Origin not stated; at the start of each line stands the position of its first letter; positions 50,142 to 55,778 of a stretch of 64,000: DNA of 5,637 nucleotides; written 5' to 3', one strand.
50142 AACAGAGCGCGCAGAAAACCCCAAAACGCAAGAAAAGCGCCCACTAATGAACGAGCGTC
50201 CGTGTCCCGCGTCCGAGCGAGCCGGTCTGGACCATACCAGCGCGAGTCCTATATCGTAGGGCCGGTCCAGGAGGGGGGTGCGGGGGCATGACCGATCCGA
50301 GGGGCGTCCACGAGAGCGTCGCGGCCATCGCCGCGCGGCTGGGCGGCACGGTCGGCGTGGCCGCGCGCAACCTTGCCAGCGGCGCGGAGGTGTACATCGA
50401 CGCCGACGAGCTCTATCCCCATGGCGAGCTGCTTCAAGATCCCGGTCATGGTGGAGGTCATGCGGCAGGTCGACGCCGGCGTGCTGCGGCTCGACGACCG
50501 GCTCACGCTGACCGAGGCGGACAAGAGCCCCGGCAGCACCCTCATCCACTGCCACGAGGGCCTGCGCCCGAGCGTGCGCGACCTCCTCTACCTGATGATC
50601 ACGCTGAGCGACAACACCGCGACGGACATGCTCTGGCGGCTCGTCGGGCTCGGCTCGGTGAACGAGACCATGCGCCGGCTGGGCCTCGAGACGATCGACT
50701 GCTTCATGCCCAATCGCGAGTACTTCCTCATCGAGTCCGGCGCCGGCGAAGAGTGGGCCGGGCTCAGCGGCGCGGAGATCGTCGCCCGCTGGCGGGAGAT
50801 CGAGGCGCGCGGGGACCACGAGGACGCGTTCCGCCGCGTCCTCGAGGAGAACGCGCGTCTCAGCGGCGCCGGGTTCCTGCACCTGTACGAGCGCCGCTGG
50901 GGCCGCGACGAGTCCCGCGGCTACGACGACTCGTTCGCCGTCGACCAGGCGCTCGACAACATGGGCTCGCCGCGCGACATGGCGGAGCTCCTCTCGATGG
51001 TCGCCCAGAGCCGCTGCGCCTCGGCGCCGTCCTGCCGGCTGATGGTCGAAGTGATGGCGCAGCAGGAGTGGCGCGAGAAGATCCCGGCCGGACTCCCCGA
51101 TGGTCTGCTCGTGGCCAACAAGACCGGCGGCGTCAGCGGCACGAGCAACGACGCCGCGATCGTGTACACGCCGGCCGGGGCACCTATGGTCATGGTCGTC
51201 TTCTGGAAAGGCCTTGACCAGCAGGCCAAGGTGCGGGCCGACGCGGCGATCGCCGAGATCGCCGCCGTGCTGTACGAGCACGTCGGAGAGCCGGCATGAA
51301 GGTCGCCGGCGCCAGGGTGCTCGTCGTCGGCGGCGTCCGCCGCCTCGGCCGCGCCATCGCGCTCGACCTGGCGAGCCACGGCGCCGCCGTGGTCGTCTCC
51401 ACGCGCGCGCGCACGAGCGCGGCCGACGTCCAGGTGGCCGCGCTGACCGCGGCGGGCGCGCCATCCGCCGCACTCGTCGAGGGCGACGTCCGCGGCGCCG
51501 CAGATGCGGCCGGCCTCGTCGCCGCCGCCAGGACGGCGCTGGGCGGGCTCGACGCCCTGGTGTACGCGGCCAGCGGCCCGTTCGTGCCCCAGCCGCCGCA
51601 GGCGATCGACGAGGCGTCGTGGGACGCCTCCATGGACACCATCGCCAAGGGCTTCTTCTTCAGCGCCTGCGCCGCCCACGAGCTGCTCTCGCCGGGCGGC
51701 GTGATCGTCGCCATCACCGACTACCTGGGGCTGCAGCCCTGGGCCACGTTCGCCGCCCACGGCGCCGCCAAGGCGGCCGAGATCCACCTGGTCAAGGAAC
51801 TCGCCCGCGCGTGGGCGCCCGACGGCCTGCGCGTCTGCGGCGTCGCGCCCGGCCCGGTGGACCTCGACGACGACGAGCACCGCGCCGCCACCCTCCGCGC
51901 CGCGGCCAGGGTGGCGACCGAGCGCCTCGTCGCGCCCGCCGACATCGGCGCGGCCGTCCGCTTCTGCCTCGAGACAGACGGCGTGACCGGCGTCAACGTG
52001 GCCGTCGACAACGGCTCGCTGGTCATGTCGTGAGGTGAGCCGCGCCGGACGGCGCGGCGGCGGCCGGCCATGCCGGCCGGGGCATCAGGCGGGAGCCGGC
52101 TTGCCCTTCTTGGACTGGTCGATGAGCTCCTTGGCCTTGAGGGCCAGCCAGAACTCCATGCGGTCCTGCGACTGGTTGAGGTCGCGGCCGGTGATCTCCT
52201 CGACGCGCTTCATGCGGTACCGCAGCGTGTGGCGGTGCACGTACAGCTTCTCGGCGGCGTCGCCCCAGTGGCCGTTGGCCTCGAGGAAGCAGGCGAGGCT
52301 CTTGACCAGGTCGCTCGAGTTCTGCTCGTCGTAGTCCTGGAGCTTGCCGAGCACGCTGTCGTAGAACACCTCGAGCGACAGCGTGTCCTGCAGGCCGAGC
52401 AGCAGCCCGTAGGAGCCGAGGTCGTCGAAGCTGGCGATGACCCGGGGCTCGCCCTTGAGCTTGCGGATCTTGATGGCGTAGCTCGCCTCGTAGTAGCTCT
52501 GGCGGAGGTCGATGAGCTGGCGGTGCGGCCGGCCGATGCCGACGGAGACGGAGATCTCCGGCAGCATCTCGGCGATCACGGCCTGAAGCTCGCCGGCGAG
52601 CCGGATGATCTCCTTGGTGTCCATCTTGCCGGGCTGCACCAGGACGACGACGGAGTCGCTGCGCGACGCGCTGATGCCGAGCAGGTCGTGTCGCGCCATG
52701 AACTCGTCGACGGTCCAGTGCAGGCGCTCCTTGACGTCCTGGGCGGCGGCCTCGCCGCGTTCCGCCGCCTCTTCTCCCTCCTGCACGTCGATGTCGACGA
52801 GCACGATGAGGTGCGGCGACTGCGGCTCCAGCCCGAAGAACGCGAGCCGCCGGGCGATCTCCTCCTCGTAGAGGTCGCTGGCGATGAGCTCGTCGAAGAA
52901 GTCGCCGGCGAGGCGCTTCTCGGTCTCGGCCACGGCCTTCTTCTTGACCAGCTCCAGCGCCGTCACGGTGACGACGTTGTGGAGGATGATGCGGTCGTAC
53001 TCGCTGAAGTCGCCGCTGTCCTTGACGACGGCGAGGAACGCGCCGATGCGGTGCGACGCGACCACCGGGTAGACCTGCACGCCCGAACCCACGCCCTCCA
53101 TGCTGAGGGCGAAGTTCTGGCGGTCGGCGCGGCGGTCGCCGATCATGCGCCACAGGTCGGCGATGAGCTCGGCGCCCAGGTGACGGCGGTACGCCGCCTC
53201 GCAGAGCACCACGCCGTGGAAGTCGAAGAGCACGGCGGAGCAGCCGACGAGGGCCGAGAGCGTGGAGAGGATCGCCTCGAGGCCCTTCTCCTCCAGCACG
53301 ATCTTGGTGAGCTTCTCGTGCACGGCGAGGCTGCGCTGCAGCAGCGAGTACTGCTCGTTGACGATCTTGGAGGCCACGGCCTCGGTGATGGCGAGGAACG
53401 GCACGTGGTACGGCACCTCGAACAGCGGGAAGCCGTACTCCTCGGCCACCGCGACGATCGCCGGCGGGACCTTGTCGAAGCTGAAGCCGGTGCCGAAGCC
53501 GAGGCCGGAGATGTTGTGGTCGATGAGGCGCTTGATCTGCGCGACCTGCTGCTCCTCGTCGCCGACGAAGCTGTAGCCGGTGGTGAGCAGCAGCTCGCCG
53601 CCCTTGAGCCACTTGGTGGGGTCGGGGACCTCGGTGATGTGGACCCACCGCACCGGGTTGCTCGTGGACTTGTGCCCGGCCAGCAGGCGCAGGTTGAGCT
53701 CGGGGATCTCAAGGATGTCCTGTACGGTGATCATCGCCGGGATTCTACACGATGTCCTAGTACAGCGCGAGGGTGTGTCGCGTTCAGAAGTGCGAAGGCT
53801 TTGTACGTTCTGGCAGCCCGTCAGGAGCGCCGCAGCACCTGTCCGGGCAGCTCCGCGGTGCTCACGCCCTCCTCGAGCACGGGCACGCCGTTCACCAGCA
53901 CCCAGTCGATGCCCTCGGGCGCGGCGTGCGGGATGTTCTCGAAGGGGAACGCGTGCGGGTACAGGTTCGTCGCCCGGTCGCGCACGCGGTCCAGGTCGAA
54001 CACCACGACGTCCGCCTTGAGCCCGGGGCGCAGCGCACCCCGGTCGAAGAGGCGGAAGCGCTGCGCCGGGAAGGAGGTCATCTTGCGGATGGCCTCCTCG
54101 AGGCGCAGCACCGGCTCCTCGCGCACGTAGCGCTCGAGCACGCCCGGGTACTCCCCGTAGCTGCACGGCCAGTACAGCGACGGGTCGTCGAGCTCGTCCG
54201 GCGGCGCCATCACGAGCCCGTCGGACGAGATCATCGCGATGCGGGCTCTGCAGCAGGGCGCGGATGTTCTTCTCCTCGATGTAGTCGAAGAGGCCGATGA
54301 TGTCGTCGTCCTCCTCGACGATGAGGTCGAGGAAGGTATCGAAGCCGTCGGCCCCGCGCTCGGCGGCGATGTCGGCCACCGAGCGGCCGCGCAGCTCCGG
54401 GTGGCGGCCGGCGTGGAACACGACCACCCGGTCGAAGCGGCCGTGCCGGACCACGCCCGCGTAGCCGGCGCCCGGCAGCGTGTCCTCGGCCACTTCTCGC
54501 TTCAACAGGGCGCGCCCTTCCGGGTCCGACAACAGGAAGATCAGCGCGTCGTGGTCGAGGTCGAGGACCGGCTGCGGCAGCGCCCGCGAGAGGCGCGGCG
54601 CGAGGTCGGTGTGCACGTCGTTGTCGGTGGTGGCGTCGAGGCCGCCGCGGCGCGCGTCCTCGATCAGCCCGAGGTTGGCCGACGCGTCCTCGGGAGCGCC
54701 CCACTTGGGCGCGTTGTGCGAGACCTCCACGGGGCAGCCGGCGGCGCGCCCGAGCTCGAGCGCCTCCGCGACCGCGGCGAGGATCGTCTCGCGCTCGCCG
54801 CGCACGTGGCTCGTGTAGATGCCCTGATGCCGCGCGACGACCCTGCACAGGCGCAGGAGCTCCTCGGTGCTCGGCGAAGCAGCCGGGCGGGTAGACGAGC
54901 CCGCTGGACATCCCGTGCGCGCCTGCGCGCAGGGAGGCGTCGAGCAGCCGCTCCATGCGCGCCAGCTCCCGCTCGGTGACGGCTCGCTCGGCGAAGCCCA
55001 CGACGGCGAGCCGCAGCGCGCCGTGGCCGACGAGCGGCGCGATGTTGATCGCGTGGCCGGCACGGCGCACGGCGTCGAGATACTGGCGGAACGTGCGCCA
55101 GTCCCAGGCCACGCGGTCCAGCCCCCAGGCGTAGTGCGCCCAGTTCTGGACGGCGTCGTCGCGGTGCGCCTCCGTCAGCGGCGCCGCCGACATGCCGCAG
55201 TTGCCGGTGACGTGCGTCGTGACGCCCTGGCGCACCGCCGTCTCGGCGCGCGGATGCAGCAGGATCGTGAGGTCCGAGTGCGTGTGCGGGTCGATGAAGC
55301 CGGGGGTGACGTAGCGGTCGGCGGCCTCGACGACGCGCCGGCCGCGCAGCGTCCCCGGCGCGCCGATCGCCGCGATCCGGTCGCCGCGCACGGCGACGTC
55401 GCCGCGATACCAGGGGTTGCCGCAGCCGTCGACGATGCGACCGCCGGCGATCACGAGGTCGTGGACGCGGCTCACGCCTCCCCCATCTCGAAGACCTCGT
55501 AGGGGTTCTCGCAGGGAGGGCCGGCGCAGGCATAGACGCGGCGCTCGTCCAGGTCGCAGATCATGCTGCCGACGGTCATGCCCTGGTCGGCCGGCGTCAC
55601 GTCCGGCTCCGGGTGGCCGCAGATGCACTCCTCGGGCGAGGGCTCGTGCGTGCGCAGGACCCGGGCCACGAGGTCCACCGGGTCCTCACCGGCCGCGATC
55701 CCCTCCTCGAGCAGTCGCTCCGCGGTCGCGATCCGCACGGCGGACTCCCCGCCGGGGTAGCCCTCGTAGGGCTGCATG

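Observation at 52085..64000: Orphan non-Pyl MttB homologue embedded in a peptide-type ABC importer / C45 hydrolase / D-aminoacylase operon with a PucR regulator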

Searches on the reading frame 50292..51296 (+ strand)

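Call 37: search_protein_families(library=pfam, proteins=[window:50292-51296:+], max_evalue=0.001)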
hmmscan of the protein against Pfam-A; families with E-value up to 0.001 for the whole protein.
window:50292-51296:+ (335 aa): 2 families
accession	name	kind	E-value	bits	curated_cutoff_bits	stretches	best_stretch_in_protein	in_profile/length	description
PF13354.11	Beta-lactamase2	-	3.4e-58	196.9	22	2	38-135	17-115/214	Beta-lactamase enzyme family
PF00144.29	Beta-lactamase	-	2.7e-08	33.8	27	0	37-112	45-113/329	Beta-lactamase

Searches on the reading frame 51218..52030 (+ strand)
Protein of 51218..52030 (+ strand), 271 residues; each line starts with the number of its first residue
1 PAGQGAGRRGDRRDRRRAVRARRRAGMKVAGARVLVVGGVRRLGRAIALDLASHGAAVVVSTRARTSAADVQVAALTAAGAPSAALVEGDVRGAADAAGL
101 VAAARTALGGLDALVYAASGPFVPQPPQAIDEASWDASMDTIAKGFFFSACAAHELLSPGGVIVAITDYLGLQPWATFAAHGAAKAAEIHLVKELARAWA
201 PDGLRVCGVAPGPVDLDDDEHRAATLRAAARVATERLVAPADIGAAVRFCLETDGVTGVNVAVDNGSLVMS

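Call 37: search_protein_families(library=pfam, proteins=[window:51218-52030:+], max_evalue=0.001)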
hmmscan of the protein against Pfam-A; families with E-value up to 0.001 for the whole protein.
window:51218-52030:+ (271 aa): 4 families
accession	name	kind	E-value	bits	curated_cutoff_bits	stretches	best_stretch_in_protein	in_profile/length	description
PF13561.12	adh_short_C2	-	4.9e-33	115.1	27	1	43-266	8-234/236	Enoyl-(Acyl carrier protein) reductase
PF00106.31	adh_short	-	1.5e-29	103.3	26.6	1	34-216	3-184/195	short chain dehydrogenase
PF23441.1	SDR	-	2.4e-07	30.9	27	1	28-268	4-256/258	SDR-like rossmann domain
PF08659.16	KR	-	9.2e-07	29.4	22.6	1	33-119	2-90/180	KR domain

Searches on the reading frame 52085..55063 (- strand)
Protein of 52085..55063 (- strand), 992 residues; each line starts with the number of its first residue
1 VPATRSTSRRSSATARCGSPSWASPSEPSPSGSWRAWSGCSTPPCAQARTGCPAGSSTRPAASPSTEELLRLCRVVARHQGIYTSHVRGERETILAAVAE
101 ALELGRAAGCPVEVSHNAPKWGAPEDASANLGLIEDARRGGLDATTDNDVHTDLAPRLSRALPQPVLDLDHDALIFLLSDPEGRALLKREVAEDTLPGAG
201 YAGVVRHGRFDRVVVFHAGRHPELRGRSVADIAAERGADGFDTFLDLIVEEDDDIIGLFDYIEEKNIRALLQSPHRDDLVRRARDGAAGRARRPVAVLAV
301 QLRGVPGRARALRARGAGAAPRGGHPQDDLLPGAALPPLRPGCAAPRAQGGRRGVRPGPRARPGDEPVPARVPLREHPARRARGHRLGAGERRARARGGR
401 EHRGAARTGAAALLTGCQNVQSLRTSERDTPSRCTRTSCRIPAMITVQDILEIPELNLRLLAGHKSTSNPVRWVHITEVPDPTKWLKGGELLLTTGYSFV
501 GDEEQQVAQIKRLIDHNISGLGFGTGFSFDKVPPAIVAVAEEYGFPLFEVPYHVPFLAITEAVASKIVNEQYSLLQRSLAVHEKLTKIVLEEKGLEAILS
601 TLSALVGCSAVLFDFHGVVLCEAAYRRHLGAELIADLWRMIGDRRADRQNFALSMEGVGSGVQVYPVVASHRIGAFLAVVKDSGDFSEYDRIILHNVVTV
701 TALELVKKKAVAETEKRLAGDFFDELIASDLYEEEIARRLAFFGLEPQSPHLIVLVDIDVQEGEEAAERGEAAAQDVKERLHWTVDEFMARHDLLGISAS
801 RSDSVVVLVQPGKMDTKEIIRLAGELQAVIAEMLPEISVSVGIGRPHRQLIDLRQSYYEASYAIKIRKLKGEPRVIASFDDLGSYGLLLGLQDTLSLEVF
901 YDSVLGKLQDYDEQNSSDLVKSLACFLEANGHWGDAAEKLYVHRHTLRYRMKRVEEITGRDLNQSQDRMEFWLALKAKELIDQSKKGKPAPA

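Call 4: search_protein_families(library=pfam, proteins=[window:52085-55063:-], max_evalue=0.01)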
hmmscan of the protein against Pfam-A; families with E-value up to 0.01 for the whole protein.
window:52085-55063:- (992 aa): 4 families
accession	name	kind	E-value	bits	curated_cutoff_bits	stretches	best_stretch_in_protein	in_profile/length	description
PF07905.16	PucR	-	5.4e-37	127.1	33.5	1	449-567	1-118/118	Purine catabolism regulatory protein-like family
PF13556.12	HTH_30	-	5.2e-22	77.8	27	1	919-977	1-59/59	PucR C-terminal helix-turn-helix domain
PF17853.6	GGDEF_2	-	2.9e-17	63.4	24.5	1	733-866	5-116/116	GGDEF-like domain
PF02954.25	HTH_8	-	0.0075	16.4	22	0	929-953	17-41/42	Bacterial regulatory protein, Fis family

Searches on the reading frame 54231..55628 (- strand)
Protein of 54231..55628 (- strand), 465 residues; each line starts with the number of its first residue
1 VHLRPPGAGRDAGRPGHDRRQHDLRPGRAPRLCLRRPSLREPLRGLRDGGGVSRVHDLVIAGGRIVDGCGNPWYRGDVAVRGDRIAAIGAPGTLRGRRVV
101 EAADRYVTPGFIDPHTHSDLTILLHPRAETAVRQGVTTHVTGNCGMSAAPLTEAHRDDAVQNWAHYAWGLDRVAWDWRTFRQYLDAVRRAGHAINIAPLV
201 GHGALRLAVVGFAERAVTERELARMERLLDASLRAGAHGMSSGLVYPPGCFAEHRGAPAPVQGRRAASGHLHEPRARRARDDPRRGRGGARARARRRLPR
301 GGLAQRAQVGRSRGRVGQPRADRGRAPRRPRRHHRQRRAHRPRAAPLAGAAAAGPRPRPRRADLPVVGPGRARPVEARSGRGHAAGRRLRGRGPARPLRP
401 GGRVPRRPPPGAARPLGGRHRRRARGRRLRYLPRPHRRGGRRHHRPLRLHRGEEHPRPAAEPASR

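Call 4: search_protein_families(library=pfam, proteins=[window:54231-55628:-], max_evalue=0.01)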
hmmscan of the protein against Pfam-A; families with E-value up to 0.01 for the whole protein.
window:54231-55628:- (465 aa): 2 families
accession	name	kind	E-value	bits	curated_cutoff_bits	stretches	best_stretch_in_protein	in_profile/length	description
PF07969.17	Amidohydro_3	-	2.5e-12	47.4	29.7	1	98-242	1-139/472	Amidohydrolase family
PF01979.26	Amidohydro_1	-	0.0014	18.4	25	1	106-249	1-128/345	Amidohydrolase family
